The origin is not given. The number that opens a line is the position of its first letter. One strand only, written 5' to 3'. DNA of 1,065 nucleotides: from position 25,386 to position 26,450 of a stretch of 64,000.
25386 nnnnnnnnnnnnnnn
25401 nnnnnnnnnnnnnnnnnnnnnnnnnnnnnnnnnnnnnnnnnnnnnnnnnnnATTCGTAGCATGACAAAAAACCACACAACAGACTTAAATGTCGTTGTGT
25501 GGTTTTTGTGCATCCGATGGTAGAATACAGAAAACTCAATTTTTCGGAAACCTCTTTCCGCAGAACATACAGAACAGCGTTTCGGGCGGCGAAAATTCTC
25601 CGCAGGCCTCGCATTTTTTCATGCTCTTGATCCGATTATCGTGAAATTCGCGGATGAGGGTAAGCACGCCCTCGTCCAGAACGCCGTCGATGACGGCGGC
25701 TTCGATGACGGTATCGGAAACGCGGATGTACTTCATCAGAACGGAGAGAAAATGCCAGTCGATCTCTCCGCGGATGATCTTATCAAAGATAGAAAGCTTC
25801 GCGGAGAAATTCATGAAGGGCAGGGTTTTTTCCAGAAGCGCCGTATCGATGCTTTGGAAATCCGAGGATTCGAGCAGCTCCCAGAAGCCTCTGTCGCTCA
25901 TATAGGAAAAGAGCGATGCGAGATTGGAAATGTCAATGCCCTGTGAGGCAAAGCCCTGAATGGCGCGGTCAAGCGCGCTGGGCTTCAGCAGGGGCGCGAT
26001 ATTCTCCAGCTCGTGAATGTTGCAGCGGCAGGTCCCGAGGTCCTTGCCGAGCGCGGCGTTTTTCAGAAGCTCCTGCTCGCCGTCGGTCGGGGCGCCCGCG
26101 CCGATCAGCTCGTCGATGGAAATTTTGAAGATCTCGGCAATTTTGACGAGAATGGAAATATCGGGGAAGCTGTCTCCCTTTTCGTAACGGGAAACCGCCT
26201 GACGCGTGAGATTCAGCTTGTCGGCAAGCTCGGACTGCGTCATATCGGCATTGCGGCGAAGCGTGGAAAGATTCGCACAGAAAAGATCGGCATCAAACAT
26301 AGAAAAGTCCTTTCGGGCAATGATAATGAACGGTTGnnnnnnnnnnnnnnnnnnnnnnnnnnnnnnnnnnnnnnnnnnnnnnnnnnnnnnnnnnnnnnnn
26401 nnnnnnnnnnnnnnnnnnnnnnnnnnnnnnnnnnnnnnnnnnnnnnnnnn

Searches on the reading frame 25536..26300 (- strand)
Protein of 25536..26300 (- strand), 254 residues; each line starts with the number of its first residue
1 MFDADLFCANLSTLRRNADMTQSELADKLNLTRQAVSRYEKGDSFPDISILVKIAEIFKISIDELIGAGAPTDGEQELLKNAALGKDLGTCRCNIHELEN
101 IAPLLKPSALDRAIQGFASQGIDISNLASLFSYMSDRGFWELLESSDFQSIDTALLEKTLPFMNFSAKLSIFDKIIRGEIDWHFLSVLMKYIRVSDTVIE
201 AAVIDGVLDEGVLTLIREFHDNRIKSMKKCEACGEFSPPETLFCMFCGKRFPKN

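Call 4: search_protein_families(library=pfam, proteins=[window:25536-26300:-], max_evalue=1)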
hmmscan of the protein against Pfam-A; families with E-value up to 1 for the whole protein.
window:25536-26300:- (254 aa): 20 families
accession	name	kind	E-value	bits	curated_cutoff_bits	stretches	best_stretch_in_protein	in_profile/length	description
PF01381.28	HTH_3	-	7.5e-15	55.2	23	1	13-65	3-55/55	Helix-turn-helix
PF13560.12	HTH_31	-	2.3e-08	34.6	27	1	11-64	6-60/64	Helix-turn-helix domain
PF12844.13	HTH_19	-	5.8e-08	33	30.2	1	11-66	4-59/64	Helix-turn-helix domain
PF13443.12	HTH_26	-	3.2e-07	31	22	1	10-67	1-59/63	Cro/C1-type HTH DNA-binding domain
PF13412.12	HTH_24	-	1.3e-06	28.3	21.9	1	11-39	9-37/48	Winged helix-turn-helix DNA-binding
PF04545.22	Sigma70_r4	-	0.00018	21.4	24.1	1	14-41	15-42/50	Sigma-70, region 4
PF13404.12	HTH_AsnC-type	-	0.00035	20.8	27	1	11-38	9-36/42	AsnC-type helix-turn-helix domain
PF12802.13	MarR_2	-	0.00042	20.8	27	1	11-38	11-39/61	MarR family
PF07022.19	Phage_CI_repr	-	0.00055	20.7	22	1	21-66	14-58/65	Bacteriophage CI repressor helix-turn-helix domain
PF01047.28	MarR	-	0.00097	19.4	24.6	1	11-38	9-36/59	MarR family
PF08279.18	HTH_11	-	0.0016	18.7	25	1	14-39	9-35/55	HTH domain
PF12773.13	DZR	-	0.0075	16.9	27.3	1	227-248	24-45/45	Double zinc ribbon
PF13545.12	HTH_Crp_2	-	0.0093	16.4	27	1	18-38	21-41/70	Crp-like helix-turn-helix domain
PF15731.11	MqsA_antitoxin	-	0.014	16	30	1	10-51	73-114/131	Antitoxin component of bacterial toxin-antitoxin system, MqsA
PF22495.2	HTH_92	-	0.033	14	27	1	13-53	2-43/45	RsaL-like HTH domain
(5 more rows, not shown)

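Call 5: search_protein_families(library=padloc, proteins=[window:25536-26300:-], max_evalue=1)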
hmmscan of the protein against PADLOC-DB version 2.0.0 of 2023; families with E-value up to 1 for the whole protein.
window:25536-26300:- (254 aa): 19 families
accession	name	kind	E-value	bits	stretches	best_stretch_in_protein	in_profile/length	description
PDLC03952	RmrA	-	4e-11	40.4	1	8-63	24-79/395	-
PDLC02926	HTH_VI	-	9.6e-11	39.8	1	11-66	6-61/92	-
PDLC03947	RmrA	-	6e-10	36.5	1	11-61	16-66/383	-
PDLC03945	RmrA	-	1.2e-09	35.9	1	9-62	5-58/394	-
PDLC03954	RmrA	-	1.5e-09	35.3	1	9-63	13-67/380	-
PDLC04775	PDC-M69A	-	7.3e-09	34.1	1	14-70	15-71/113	-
PDLC03955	RmrA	-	3.8e-08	31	1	10-72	24-85/371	-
PDLC03944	RmrA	-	1.1e-07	29.2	1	11-59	11-59/384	-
PDLC03951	RmrA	-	3.4e-07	27.6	1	10-64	12-66/400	-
PDLC03943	RmrA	-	3.3e-06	24.4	1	9-61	5-57/370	-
PDLC04142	capH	-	3.4e-06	26.1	1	9-68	9-68/103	capH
PDLC03949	RmrA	-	1.1e-05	22.5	1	11-60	7-56/363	-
PDLC03956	RmrA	-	0.00011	19.5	1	20-65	23-68/399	-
PDLC03665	Control_protein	-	0.00029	19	1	6-66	8-69/77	control protein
PDLC03946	RmrA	-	0.0013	15.5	1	11-60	7-56/357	-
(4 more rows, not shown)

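Call 6: search_protein_families(library=phrogs, proteins=[window:25536-26300:-], max_evalue=1)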
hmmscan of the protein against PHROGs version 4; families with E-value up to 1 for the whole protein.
window:25536-26300:- (254 aa): 44 families (the best 25 are shown)
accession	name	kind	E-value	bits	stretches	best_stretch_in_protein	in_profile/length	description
phrog_8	-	transcription regulation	4.1e-16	60.4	1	11-67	81-137/346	transcriptional regulator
phrog_3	-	transcription regulation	2.8e-14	54.7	1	10-76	92-158/430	transcriptional repressor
phrog_4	-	transcription regulation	3.2e-12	47.1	1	11-72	141-198/400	transcriptional repressor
phrog_2439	-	transcription regulation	3e-10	40.5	1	9-72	10-73/367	transcriptional regulator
phrog_1373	-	transcription regulation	8.6e-10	39.8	1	12-77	69-134/166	transcriptional regulator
phrog_2967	-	transcription regulation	2.2e-09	38.2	1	7-72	11-76/225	transcriptional regulator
phrog_2328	-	transcription regulation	3.8e-09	37.4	1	11-73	20-82/128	transcriptional repressor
phrog_5823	-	transcription regulation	8.8e-07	29.4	1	9-74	9-75/404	transcriptional regulator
phrog_7241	-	transcription regulation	1.2e-06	29.6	1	11-66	66-121/122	transcriptional regulator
phrog_4836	-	transcription regulation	2.6e-06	28.2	1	8-99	77-168/194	CII-like regulator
phrog_7950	-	transcription regulation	4.6e-05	24.4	1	9-42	10-43/68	transcriptional repressor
phrog_1994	-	DNA, RNA and nucleotide metabolism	7.5e-05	23.7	1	10-70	3-63/170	DNA binding protein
phrog_638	-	transcription regulation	0.00022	22.1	1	22-64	20-62/145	transcriptional regulator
phrog_7396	-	unknown function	0.00023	21.9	1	9-71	18-83/227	-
phrog_29047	-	unknown function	0.0003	21.7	1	10-60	95-145/159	-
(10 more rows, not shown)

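Call 7: search_protein_families(library=ncbifam, proteins=[window:25536-26300:-], max_evalue=1)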
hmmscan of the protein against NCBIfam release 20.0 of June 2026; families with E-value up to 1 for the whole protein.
window:25536-26300:- (254 aa): 22 families
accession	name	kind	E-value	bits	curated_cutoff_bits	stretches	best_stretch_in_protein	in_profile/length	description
NF041951.1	phage_RstR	subfamily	1.3e-17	64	80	1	7-73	3-69/108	RstR family transcriptional repressor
NF052239.1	antitox_spr1629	equivalog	3.2e-09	36.4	335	1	9-62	5-58/377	spr1629 family repressor/antitoxin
NF047948.1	male_kill_WMK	equivalog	8.1e-08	32.1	300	1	19-79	175-236/300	WO male-killing family protein Wmk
NF041575.1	antitoxPezA_Strep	equivalog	4.7e-07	29.9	290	1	9-68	4-63/158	type II toxin-antitoxin system antitoxin PezA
NF003162.0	PRK04140.1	equivalog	1.6e-06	27.4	263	1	10-65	130-185/317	transcriptional regulator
TIGR03830.1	CxxCG_CxxCG_HTH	subfamily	2.8e-06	27.1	61.8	1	9-47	68-106/127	type II TA system antitoxin MqsA family protein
NF007408.0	PRK09943.1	equivalog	1.1e-05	25.1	211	1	9-76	10-77/185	HTH-type transcriptional regulator PuuR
TIGR00270.2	TIGR00270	equivalog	1.9e-05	24.5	110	1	15-64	84-133/159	multiprotein bridging factor aMBF1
TIGR03070.1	couple_hipB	subfamily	6.8e-05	22.7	71.65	1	11-58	7-54/58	type II toxin-antitoxin system Y4mF family antitoxin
NF010465.0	PRK13890.1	equivalog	0.00089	19.4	96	1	6-67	5-66/121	conjugal transfer protein TrbA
NF006015.0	PRK08154.1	subfamily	0.00089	18.5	204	1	11-81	35-105/314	anaerobic benzoate catabolism transcriptional regulator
NF007257.0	PRK09706.1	subfamily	0.0028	17.5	101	1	7-61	6-60/135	transcriptional repressor DicA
NF007271.0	PRK09726.1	equivalog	0.006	16.6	79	1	10-61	16-67/88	type II toxin-antitoxin system antitoxin HipB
NF038139.1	Reg_Aceta_RamB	equivalog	0.015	14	700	1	9-62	5-58/465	acetate metabolism transcriptional regulator RamB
TIGR02937.1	sigma70-ECF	superfamily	0.023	14.4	42.9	1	13-41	127-155/165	sigma-70 family RNA polymerase sigma factor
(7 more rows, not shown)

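Call 36: find_encoding_contigs(protein=window:25536-26300:-, flank=8000, max_places=6)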
Protein window:25536-26300:- (254 aa): 4 contigs read that carry it; 3 places shown.
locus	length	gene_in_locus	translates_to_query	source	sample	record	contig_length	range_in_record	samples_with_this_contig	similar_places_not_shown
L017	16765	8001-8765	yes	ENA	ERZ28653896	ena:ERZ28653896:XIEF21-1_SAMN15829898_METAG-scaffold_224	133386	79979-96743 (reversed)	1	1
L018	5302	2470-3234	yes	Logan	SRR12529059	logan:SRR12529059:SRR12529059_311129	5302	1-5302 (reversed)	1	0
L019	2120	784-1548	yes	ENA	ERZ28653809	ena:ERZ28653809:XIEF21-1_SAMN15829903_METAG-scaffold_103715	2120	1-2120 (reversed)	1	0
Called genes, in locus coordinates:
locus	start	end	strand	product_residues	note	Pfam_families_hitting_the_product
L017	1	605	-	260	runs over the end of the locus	PF00528:BPD_transp_1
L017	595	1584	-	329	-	PF12974:Phosphonate-bd, PF09084:NMT1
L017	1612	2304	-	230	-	PF00027:cNMP_binding, PF13545:HTH_Crp_2 (weak)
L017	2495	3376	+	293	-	PF01565:FAD_binding_4, PF02873:MurB_C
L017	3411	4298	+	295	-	PF14527:LAGLIDADG_WhiA, PF02650:HTH_WhiA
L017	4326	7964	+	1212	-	PF02811:PHP, PF07733:DNA_pol3_alpha, PF17657:DNA_pol3_finger, PF14579:HHH_6, PF01336:tRNA_anti-codon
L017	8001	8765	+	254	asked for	PF13560:HTH_31 (weak), PF01381:HTH_3, PF12844:HTH_19, PF13412:HTH_24 (weak), PF13443:HTH_26 (weak)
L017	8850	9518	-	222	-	-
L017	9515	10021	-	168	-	PF13240:Zn_Ribbon_1 (faint)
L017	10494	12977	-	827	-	PF00403:HMA, PF00122:E1-E2_ATPase, PF00702:Hydrolase, PF12710:HAD (weak), PF00403:HMA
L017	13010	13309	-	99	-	PF02583:Trns_repr_metal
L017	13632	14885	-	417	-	PF00079:Serpin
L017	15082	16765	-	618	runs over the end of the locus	PF08439:Peptidase_M3_N, PF01432:Peptidase_M3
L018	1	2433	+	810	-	?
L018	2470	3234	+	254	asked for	PF13560:HTH_31 (weak), PF01381:HTH_3, PF12844:HTH_19, PF13412:HTH_24 (weak), PF13443:HTH_26 (weak)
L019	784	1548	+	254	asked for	PF13560:HTH_31 (weak), PF01381:HTH_3, PF12844:HTH_19, PF13412:HTH_24 (weak), PF13443:HTH_26 (weak)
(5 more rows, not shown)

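Call 37: find_homologous_proteins(query=window:25536-26300:-)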
Query window:25536-26300:- (254 aa): 633 proteins with E <= 0.001 among 1845 candidates; the best 120 are listed.
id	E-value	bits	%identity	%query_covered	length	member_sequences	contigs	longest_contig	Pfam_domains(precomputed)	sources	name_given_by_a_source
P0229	2.5e-160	549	97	100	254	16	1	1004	PF13412.13,PF12844.14,PF01381.29,PF13560.13,PF13443.13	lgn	-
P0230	6.7e-156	535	94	100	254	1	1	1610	PF13412.13,PF12844.14,PF01381.29,PF13560.13,PF13443.13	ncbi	-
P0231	1.2e-155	534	94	100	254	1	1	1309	PF13412.13,PF12844.14,PF01381.29,PF13560.13,PF13443.13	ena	-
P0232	2.4e-155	533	93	100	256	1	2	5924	PF13412.13,PF12844.14,PF01381.29,PF13560.13,PF13443.13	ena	-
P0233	1.6e-154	530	92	100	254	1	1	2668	PF13412.13,PF12844.14,PF01381.29,PF13560.13,PF13443.13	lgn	-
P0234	1.6e-154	530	91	100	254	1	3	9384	PF13412.13,PF12844.14,PF01381.29,PF13560.13,PF13443.13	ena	-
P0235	2.1e-154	530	91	100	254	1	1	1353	PF13412.13,PF12844.14,PF01381.29,PF13560.13,PF13443.13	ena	-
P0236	2.9e-154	530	92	100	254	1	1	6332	PF13412.13,PF12844.14,PF01381.29,PF13560.13,PF13443.13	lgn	-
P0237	3.2e-154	529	93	100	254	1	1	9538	PF13412.13,PF12844.14,PF01381.29,PF13560.13,PF13443.13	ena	-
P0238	3.3e-154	529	92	100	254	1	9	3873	PF13412.13,PF12844.14,PF01381.29,PF13560.13,PF13443.13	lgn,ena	-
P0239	7.2e-154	528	91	100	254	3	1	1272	PF13412.13,PF12844.14,PF01381.29,PF13560.13,PF13443.13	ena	-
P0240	2.8e-153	526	91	100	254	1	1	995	PF13412.13,PF12844.14,PF01381.29,PF13560.13,PF13443.13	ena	-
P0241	4.8e-153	526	92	100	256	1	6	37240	PF13412.13,PF12844.14,PF01381.29,PF13560.13,PF13443.13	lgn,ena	-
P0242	5.5e-153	525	91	100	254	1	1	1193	PF13412.13,PF12844.14,PF01381.29,PF13560.13,PF13443.13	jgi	jgi:transcriptional regulator with XRE-family HTH domain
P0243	5.9e-153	525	91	100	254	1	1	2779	PF13412.13,PF12844.14,PF01381.29,PF13560.13,PF13443.13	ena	-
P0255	9.5e-151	518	88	100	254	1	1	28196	PF13412.13,PF12844.14,PF01381.29,PF13560.13,PF13443.13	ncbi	-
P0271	1.2e-138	478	83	99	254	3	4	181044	PF13412.13,PF12844.14,PF01381.29,PF13560.13,PF13443.13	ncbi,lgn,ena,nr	ncbi:MAG: helix-turn-helix domain-containing protein [Clostridia bacterium]|nr:helix-turn-helix doma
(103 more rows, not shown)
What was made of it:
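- Dozens of clusters are 79-97% identical to that neighbouring protein (call 37).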

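Call 38: find_encoding_contigs(protein=P0241, flank=8000, max_places=2)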
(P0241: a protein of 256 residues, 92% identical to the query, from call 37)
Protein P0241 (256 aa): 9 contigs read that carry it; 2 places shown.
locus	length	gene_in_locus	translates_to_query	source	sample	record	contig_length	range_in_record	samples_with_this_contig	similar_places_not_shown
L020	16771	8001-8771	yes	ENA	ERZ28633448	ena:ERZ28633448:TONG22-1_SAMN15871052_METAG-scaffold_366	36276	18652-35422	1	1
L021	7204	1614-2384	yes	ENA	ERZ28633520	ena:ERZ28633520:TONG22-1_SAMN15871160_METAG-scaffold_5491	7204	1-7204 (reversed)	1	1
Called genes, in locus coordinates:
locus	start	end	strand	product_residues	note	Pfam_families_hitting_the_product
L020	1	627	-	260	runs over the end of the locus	PF00528:BPD_transp_1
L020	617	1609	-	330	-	PF12974:Phosphonate-bd, PF09084:NMT1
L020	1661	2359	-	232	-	PF00027:cNMP_binding, PF13545:HTH_Crp_2 (weak)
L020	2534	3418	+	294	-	PF01565:FAD_binding_4, PF02873:MurB_C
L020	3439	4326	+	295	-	PF14527:LAGLIDADG_WhiA, PF02650:HTH_WhiA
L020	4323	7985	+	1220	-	PF02811:PHP, PF07733:DNA_pol3_alpha, PF17657:DNA_pol3_finger, PF14579:HHH_6, PF01336:tRNA_anti-codon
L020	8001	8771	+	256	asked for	PF13560:HTH_31, PF01381:HTH_3, PF12844:HTH_19, PF13412:HTH_24 (weak), PF13443:HTH_26 (weak)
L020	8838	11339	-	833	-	PF00403:HMA, PF00122:E1-E2_ATPase, PF00702:Hydrolase, PF08282:Hydrolase_3 (faint), PF00403:HMA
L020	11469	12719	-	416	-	PF00079:Serpin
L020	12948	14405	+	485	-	-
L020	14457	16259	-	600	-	PF08439:Peptidase_M3_N, PF01432:Peptidase_M3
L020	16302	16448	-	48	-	PF00198:2-oxoacid_dh (weak)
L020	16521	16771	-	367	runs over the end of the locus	?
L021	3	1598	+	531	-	?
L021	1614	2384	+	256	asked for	PF13560:HTH_31, PF01381:HTH_3, PF12844:HTH_19, PF13412:HTH_24 (weak), PF13443:HTH_26 (weak)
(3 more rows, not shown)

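Call 39: find_encoding_contigs(protein=P0271, flank=8000, max_places=2)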
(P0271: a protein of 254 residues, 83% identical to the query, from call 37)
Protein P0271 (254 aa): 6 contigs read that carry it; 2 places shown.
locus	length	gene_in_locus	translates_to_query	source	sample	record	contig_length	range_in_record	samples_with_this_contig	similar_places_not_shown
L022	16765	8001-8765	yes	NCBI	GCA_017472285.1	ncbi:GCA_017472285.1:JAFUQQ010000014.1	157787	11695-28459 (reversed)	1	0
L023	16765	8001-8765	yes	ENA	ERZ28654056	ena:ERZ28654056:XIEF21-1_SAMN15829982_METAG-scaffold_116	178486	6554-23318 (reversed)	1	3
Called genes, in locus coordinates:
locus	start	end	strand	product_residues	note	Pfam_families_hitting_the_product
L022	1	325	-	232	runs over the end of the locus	PF00027:cNMP_binding, PF13545:HTH_Crp_2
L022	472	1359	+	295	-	PF01565:FAD_binding_4, PF02873:MurB_C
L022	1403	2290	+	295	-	PF14528:LAGLIDADG_3 (faint), PF14527:LAGLIDADG_WhiA, PF02650:HTH_WhiA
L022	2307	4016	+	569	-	PF13306:LRR_5, PF13855:LRR_8 (faint), PF13306:LRR_5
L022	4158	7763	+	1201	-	PF02811:PHP, PF07733:DNA_pol3_alpha, PF17657:DNA_pol3_finger, PF14579:HHH_6, PF01336:tRNA_anti-codon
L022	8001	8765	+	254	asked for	PF13560:HTH_31 (weak), PF01381:HTH_3, PF12844:HTH_19 (weak), PF13412:HTH_24 (weak), PF13443:HTH_26 (weak)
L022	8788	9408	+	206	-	PF02660:G3P_acyltransf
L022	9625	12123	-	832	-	PF00403:HMA, PF00122:E1-E2_ATPase, PF00702:Hydrolase, PF08282:Hydrolase_3 (faint), PF00403:HMA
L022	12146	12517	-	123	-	PF00403:HMA (weak)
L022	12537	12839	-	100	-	PF02583:Trns_repr_metal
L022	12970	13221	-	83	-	PF13560:HTH_31 (weak), PF01381:HTH_3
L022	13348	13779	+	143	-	PF06908:YpsA (weak)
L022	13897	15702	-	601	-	PF08439:Peptidase_M3_N, PF01432:Peptidase_M3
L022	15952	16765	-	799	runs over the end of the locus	PF00676:E1_dh (faint), PF02779:Transket_pyr, PF02780:Transketolase_C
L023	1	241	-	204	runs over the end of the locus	PF00027:cNMP_binding, PF13545:HTH_Crp_2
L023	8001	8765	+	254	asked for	PF13560:HTH_31 (weak), PF01381:HTH_3, PF12844:HTH_19 (weak), PF13412:HTH_24 (weak), PF13443:HTH_26 (weak)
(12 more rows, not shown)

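Call 40: find_encoding_contigs(protein=P0255, flank=8000, max_places=2)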
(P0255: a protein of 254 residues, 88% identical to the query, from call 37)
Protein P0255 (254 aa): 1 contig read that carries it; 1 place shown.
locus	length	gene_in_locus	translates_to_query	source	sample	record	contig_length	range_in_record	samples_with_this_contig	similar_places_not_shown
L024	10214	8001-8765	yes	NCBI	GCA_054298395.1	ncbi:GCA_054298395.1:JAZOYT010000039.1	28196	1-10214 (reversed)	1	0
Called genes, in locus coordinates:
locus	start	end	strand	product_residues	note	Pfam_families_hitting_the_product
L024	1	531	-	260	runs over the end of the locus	PF00528:BPD_transp_1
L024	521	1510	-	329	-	PF12974:Phosphonate-bd, PF09084:NMT1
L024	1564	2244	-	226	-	PF00027:cNMP_binding, PF13545:HTH_Crp_2 (weak)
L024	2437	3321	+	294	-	PF01565:FAD_binding_4, PF02873:MurB_C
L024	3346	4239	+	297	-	PF14527:LAGLIDADG_WhiA, PF02650:HTH_WhiA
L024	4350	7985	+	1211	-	PF02811:PHP, PF07733:DNA_pol3_alpha, PF17657:DNA_pol3_finger, PF14579:HHH_6, PF01336:tRNA_anti-codon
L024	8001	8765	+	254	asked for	PF13560:HTH_31, PF01381:HTH_3, PF12844:HTH_19, PF13412:HTH_24 (weak), PF13443:HTH_26 (weak)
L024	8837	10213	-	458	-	?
